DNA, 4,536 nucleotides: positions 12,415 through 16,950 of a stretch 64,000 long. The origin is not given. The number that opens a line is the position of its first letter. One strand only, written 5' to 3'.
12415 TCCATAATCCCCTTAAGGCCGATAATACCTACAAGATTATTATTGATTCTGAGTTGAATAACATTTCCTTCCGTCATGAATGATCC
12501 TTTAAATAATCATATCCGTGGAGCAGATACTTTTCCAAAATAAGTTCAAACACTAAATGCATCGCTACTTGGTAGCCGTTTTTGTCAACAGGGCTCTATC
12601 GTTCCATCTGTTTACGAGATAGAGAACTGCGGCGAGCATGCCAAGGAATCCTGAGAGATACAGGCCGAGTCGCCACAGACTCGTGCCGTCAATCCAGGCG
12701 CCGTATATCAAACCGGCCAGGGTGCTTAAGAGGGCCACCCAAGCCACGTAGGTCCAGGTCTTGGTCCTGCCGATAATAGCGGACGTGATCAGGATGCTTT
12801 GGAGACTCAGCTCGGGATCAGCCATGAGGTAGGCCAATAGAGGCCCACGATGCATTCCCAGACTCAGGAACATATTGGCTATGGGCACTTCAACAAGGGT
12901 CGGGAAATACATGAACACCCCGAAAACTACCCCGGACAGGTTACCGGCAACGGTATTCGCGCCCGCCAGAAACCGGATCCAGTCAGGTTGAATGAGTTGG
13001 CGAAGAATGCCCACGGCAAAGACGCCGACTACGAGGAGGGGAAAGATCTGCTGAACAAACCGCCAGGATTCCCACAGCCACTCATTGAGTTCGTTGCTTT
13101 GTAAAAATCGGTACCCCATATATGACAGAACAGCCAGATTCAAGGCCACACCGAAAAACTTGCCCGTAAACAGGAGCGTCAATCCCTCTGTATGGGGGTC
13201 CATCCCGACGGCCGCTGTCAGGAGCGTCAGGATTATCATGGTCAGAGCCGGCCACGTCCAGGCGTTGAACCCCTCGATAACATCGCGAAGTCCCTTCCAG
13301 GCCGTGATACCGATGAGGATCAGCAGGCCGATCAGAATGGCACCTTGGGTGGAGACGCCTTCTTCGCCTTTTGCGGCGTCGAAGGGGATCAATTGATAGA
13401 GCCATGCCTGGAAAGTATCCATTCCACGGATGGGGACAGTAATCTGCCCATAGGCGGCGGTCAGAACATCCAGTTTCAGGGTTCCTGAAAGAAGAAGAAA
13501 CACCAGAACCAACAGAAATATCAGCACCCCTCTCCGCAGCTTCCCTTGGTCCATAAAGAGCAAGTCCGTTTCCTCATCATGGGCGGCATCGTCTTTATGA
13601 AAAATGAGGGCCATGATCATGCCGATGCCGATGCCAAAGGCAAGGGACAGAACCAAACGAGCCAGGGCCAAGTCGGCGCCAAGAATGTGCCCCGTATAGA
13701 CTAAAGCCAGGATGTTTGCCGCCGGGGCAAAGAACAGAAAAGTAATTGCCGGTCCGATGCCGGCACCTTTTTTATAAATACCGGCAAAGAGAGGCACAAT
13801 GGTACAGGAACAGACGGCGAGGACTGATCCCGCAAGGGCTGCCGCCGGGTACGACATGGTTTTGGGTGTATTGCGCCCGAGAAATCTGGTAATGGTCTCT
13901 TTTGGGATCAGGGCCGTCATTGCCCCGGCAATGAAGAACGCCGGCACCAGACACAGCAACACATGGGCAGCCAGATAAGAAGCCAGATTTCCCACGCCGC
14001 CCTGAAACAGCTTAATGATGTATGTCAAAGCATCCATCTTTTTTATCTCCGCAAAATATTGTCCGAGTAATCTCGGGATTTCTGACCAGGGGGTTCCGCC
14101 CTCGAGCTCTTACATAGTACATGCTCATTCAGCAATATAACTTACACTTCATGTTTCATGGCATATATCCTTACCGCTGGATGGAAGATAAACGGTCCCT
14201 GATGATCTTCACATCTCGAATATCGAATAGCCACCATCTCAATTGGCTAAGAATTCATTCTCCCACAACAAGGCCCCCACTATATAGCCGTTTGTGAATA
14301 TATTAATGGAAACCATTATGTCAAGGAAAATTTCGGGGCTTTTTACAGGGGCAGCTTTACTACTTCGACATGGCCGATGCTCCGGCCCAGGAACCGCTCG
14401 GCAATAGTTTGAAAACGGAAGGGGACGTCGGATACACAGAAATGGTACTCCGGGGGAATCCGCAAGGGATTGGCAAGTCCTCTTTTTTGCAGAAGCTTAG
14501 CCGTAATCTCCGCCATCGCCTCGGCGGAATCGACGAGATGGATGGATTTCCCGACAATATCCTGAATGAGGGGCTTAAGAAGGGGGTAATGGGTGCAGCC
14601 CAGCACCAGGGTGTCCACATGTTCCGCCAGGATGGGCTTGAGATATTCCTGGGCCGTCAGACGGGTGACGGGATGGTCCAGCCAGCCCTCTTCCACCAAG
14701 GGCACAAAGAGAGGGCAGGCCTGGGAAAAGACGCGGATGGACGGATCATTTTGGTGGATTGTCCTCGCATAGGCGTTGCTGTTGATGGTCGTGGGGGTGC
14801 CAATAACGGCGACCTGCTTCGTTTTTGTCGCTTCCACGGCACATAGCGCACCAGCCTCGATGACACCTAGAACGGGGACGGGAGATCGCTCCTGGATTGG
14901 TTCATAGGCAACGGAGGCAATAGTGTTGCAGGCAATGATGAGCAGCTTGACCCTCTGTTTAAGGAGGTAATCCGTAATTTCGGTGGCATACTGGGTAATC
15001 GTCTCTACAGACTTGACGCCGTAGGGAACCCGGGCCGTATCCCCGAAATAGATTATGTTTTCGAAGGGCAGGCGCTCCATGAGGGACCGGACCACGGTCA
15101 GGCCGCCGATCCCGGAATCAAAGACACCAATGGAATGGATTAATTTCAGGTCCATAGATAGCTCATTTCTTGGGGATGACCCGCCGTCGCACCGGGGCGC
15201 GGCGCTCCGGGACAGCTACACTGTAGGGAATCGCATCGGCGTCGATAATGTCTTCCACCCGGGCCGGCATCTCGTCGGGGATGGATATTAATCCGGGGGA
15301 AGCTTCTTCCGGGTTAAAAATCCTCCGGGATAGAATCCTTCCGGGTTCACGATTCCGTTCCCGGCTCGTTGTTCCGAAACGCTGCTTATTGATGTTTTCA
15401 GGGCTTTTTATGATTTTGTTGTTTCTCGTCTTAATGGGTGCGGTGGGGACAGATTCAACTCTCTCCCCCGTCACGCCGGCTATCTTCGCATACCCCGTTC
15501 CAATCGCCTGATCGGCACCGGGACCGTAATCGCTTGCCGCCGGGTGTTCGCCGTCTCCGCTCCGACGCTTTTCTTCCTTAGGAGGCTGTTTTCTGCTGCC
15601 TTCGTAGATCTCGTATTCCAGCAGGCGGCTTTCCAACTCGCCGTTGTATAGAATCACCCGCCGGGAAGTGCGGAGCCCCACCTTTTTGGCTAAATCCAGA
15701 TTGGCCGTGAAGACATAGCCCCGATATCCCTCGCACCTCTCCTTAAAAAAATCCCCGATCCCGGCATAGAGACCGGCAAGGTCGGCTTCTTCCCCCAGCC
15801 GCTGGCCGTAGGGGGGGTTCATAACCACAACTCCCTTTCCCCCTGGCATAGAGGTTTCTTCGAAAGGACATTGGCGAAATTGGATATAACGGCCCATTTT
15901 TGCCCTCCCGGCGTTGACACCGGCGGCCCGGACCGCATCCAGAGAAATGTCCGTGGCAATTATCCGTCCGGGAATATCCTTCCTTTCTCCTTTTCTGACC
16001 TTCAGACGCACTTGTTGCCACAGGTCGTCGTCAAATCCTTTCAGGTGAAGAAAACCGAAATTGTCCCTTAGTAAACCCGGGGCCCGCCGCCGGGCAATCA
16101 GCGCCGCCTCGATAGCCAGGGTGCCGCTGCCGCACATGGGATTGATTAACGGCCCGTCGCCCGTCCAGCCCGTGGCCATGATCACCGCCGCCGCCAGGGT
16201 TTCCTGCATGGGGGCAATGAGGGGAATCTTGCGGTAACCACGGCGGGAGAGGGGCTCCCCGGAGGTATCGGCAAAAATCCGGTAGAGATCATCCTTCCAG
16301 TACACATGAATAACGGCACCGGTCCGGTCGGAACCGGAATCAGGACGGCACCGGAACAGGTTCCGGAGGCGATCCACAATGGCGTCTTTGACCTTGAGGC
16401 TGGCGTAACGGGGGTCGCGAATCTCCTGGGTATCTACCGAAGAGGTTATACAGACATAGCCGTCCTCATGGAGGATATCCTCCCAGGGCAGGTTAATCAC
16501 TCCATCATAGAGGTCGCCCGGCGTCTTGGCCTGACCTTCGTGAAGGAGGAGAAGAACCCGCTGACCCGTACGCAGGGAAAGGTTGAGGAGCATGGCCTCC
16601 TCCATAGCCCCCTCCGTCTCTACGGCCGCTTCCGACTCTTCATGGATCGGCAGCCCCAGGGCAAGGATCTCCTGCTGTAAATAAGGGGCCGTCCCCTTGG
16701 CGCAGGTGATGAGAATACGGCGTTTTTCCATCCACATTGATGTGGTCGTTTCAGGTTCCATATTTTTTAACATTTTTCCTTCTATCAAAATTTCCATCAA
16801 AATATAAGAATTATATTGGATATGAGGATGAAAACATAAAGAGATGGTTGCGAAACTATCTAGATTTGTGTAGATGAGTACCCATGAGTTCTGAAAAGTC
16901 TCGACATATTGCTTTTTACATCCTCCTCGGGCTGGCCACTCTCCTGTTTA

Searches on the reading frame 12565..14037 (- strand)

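Call 96: search_protein_families(library=pfam, proteins=[window:12565-14037:-], max_evalue=0.00001)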
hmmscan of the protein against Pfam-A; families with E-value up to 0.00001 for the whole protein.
window:12565-14037:- (490 aa): 1 family
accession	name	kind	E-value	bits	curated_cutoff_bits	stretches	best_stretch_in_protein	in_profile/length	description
PF03773.19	ArsP_1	-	4.8e-66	223.4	32.3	1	17-446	7-293/294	Predicted permease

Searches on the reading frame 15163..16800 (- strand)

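Call 96: search_protein_families(library=pfam, proteins=[window:15163-16800:-], max_evalue=0.00001)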
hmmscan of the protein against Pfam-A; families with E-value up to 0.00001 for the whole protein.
window:15163-16800:- (545 aa): 2 families
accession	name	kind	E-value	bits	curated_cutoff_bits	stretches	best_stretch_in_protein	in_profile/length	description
PF01170.24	UPF0020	-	2.1e-43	148.8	22.3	1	187-391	1-193/197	RMKL-like, methyltransferase domain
PF22020.1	RlmL_1st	-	1.2e-09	38.4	27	1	29-83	2-55/55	RlmL ferredoxin-like domain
